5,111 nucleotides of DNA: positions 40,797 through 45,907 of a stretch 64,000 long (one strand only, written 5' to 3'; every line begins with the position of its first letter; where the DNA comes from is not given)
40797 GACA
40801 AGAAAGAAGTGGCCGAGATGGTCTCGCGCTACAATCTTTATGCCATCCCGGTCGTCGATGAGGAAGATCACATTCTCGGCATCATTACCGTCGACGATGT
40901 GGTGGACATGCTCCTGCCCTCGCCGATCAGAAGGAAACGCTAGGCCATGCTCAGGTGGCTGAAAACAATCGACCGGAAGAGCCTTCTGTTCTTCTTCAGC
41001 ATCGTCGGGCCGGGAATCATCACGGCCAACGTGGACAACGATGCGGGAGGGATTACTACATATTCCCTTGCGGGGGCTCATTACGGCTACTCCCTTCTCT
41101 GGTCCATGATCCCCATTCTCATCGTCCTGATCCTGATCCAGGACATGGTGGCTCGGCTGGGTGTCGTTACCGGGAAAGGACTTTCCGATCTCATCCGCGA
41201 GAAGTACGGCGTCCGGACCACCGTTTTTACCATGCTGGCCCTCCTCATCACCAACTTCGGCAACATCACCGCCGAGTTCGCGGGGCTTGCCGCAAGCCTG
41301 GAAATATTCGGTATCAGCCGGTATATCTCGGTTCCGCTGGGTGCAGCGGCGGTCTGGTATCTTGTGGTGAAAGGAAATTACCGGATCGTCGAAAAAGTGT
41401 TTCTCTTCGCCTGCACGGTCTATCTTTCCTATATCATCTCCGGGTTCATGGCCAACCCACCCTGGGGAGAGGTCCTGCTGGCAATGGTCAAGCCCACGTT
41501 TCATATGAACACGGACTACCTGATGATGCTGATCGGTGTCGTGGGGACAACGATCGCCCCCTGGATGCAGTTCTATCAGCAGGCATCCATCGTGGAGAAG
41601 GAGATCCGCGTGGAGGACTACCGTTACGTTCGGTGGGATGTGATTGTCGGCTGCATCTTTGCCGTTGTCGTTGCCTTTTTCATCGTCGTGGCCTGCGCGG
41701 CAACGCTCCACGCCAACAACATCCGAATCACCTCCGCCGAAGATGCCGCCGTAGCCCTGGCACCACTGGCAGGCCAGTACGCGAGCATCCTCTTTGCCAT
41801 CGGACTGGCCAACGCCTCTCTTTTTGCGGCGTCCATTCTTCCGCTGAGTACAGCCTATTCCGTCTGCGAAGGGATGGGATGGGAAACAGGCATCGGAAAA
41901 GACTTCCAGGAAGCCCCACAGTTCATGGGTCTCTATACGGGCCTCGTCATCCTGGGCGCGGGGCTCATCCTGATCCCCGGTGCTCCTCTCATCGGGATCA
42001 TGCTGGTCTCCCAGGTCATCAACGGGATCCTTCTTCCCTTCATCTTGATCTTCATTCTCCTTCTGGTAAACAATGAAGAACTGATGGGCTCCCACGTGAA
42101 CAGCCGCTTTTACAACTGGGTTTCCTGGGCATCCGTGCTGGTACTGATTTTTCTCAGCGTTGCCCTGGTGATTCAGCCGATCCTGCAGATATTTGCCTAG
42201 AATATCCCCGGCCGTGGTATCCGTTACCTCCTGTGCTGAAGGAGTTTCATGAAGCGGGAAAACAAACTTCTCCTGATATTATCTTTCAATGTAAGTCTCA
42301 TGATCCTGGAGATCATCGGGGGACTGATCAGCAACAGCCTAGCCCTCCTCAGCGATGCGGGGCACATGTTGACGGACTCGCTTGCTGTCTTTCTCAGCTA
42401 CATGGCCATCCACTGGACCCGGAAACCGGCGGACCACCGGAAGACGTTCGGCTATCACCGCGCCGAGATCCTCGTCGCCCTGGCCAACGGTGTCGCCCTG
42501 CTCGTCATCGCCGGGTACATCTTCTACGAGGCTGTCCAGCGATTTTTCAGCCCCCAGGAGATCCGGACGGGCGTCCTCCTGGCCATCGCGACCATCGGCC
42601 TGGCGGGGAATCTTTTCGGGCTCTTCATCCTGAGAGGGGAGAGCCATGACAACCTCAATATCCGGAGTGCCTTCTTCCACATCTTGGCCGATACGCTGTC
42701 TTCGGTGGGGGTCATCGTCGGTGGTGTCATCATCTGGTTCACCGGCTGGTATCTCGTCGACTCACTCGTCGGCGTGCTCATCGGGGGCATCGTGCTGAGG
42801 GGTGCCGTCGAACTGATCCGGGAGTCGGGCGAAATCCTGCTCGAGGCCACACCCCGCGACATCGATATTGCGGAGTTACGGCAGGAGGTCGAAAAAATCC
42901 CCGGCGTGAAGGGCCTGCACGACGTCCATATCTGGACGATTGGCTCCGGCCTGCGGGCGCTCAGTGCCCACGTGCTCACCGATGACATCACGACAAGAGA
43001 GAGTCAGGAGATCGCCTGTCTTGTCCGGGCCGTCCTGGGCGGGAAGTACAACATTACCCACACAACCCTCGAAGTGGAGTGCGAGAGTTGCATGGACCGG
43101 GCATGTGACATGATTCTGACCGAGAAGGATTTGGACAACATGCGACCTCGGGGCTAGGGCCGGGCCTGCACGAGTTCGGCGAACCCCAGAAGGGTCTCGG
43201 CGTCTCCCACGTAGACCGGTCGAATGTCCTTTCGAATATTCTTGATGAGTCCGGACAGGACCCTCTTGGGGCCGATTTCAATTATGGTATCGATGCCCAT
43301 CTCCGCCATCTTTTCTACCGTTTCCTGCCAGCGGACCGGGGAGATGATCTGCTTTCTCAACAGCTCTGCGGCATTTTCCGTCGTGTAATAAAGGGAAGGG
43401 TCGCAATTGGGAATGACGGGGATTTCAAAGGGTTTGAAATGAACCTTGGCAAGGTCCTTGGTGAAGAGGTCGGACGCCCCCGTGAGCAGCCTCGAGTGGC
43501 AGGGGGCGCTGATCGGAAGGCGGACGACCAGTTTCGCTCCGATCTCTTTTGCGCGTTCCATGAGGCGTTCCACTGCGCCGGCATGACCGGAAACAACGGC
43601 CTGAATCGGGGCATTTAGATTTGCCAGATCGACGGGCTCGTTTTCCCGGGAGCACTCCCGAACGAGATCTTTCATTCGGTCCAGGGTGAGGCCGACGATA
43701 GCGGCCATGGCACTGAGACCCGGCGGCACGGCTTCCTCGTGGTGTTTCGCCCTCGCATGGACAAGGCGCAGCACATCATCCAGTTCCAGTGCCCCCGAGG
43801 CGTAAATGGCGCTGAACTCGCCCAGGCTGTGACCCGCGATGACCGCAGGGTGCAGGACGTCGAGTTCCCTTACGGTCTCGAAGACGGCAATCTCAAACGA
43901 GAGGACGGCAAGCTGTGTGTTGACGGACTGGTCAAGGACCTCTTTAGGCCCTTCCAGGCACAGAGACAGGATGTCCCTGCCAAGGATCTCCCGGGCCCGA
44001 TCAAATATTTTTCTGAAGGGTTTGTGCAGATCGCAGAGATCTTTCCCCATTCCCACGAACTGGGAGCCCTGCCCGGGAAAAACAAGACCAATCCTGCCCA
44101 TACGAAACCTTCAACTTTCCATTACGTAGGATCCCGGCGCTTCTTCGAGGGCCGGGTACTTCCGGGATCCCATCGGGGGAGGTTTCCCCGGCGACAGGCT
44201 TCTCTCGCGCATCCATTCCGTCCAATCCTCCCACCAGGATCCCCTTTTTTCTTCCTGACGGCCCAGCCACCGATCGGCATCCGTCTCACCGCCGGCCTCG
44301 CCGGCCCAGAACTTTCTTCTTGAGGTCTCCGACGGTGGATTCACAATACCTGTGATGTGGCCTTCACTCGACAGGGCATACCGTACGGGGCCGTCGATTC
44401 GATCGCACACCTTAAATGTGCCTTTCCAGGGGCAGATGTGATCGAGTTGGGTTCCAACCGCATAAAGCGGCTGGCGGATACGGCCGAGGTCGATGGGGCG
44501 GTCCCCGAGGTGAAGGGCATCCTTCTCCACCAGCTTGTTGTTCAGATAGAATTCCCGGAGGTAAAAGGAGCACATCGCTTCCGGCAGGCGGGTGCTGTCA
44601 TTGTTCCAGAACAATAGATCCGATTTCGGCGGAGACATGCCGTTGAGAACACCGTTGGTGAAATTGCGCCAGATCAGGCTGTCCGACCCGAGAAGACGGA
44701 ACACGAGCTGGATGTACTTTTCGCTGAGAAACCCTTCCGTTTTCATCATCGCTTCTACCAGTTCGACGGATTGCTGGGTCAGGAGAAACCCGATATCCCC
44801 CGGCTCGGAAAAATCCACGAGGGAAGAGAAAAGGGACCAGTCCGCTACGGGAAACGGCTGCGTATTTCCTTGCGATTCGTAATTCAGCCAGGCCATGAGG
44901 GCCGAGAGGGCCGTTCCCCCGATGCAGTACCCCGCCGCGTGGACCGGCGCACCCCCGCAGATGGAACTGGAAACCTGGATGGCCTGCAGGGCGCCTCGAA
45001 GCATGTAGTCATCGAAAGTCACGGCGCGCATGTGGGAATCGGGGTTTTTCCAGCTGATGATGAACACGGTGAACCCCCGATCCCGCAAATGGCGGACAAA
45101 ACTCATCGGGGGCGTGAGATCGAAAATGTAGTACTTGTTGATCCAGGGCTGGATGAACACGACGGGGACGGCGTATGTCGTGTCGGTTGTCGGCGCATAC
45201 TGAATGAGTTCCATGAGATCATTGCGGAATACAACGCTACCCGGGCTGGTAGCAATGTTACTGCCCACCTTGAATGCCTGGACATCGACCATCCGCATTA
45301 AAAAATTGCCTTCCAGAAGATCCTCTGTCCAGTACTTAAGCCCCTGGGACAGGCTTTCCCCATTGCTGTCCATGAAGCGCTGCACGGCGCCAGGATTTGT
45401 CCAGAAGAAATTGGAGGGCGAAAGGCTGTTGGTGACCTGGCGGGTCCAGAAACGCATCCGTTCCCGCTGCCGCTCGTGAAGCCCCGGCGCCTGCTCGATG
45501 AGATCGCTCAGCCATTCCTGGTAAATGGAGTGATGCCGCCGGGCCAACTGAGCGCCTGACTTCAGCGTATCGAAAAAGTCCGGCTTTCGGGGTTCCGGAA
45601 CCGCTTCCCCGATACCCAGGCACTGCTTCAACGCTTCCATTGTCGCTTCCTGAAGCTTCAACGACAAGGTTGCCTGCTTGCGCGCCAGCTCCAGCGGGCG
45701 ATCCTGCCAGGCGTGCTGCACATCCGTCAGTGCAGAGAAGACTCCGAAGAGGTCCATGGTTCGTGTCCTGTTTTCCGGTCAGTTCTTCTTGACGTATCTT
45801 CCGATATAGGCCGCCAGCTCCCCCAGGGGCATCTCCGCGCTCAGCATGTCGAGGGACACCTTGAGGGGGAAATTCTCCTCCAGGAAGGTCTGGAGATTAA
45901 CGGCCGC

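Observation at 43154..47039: PHA synthase embedded in a dedicated FabH-ACP-FabD module: candidate ACP-fed polyester pathway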

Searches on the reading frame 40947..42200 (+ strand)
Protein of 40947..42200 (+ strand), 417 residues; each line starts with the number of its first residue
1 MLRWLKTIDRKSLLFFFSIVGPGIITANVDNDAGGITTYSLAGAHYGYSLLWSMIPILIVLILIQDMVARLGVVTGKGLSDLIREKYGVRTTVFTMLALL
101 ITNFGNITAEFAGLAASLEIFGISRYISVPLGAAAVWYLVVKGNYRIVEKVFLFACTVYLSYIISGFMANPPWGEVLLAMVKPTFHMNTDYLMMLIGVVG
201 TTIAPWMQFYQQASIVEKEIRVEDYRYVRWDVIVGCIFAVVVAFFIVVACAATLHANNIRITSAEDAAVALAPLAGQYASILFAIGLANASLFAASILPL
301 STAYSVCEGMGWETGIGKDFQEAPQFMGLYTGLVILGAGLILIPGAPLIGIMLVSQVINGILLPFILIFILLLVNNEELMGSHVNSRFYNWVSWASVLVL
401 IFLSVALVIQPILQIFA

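Call 83: search_protein_families(library=pfam, proteins=[window:40947-42200:+], max_evalue=0.0001)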
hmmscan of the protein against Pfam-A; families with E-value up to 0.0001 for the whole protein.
window:40947-42200:+ (417 aa): 1 family
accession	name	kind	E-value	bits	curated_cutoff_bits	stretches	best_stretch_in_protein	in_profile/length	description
PF01566.24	Nramp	-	1.4e-103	347.1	29.8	1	36-387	1-357/357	Natural resistance-associated macrophage protein-like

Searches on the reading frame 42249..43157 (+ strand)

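Call 3: search_protein_families(library=pfam, proteins=[window:42249-43157:+])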
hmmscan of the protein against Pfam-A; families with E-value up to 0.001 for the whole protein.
window:42249-43157:+ (302 aa): 2 families
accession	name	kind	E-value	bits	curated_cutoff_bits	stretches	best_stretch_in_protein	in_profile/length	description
PF01545.26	Cation_efflux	-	7.2e-51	173.2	26.6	1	7-198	1-198/198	Cation efflux family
PF16916.11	ZT_dimer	-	6.1e-14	52.2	26.7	1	202-277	1-76/78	Dimerisation domain of Zinc Transporter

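Call 4: search_protein_families(library=ncbifam, proteins=[window:42249-43157:+])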
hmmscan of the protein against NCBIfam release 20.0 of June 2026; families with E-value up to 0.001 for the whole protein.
window:42249-43157:+ (302 aa): 10 families
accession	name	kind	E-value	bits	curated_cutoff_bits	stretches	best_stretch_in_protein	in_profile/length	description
TIGR01297.1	CDF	superfamily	3.7e-86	288.9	82.35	1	4-279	2-283/285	cation diffusion facilitator family transporter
NF002923.0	PRK03557.1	equivalog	2.8e-75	253.5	408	1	5-293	19-306/313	CDF family zinc transporter ZitB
NF033827.1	CDF_efflux_DmeF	equivalog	4.2e-44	151.2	250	2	3-134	14-146/309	CDF family Co(II)/Ni(II) efflux transporter DmeF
NF033615.1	CDF_MamM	equivalog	4.5e-23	81.9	350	1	11-271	16-281/290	magnetosome biogenesis CDF transporter MamM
NF052621.1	MngEfTpMntE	equivalog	9.1e-23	81.1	500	1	16-279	13-282/293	manganese efflux transporter MntE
NF033616.1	CDF_MamB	equivalog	3.2e-22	79.3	350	1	9-263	11-267/284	magnetosome biogenesis CDF transporter MamB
NF050169.1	CatEfflxFieF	equivalog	5.6e-22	78.3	420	1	15-267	16-270/282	cation efflux pump FieF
NF007064.0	PRK09509.1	equivalog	1.7e-19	69.9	447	1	15-256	21-264/300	CDF family cation-efflux transporter FieF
NF052602.1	Zn_efflux_Cdf31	equivalog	2.8e-15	56.5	460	1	6-281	9-292/299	CDF family zinc efflux transporter Cdf31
NF040994.1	MamV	equivalog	7e-10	38.5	500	1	11-271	18-280/319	CDF transporter MamV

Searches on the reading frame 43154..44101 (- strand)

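Call 3: search_protein_families(library=pfam, proteins=[window:43154-44101:-])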
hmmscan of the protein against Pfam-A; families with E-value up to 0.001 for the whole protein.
window:43154-44101:- (315 aa): 1 family
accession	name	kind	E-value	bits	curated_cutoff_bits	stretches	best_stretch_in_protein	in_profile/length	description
PF00698.26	Acyl_transf_1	-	2.9e-34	119.4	32.7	1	7-286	3-275/319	Acyl transferase domain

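Call 4: search_protein_families(library=ncbifam, proteins=[window:43154-44101:-])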
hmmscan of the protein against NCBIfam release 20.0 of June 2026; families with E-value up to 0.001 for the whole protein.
window:43154-44101:- (315 aa): 8 families
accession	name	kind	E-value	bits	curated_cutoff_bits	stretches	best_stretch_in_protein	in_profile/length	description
TIGR00128.1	fabD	equivalog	6.4e-85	285.1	260.9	1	4-292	3-289/290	ACP S-malonyltransferase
TIGR03131.1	malonate_mdcH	equivalog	1.4e-61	208.6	297.9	1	6-302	3-288/297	malonate decarboxylase subunit epsilon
NF045894.1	PKS_plus_SDR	equivalog_domain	7e-49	166.4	1740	1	2-290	530-815/1515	type I polyketide synthase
TIGR02813.1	omega_3_PfaA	subfamily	3.2e-30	103.8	1010.1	1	3-292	580-882/2582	polyketide-type polyunsaturated fatty acid synthase PfaA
NF037941.1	PKS_NbtC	equivalog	3e-23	81.7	1150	1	3-282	96-376/1027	nocobactin polyketide synthase NbtC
NF037940.1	PKS_MbtD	equivalog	4.9e-23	81.1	1150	1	3-301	91-385/978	mycobactin polyketide synthase MbtD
NF040607.1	mycolic_Pks13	equivalog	2.7e-22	78.1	2100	1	7-281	668-945/1680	polyketide synthase Pks13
NF041183.1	Pks2_ls1_myc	equivalog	5.1e-10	36.9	2400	1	7-223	536-747/2086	sulfolipid-1 biosynthesis phthioceranic/hydroxyphthioceranic acid synthase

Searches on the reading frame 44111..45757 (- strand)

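Call 3: search_protein_families(library=pfam, proteins=[window:44111-45757:-])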
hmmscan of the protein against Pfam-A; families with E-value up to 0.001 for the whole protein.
window:44111-45757:- (548 aa): 1 family
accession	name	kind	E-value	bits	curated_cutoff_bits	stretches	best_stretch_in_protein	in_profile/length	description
PF07167.19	PhaC_N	-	2.9e-51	174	23.7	1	73-224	20-173/173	Poly-beta-hydroxybutyrate polymerase (PhaC) N-terminus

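Call 4: search_protein_families(library=ncbifam, proteins=[window:44111-45757:-])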
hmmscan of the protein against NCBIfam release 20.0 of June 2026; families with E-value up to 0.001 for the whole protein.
window:44111-45757:- (548 aa): 3 families
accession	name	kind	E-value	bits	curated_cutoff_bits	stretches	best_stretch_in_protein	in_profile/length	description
TIGR01838.1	PHA_synth_I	subfamily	6.2e-154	513.3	622.65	1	76-546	66-531/532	class I poly(R)-hydroxyalkanoic acid synthase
TIGR01839.1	PHA_synth_II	subfamily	6.4e-101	338.1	855.4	1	19-547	44-559/560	class II poly(R)-hydroxyalkanoic acid synthase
TIGR01836.1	PHA_synth_III_C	subfamily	1e-29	103.6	365.3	1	136-454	8-312/350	class III poly(R)-hydroxyalkanoic acid synthase subunit PhaC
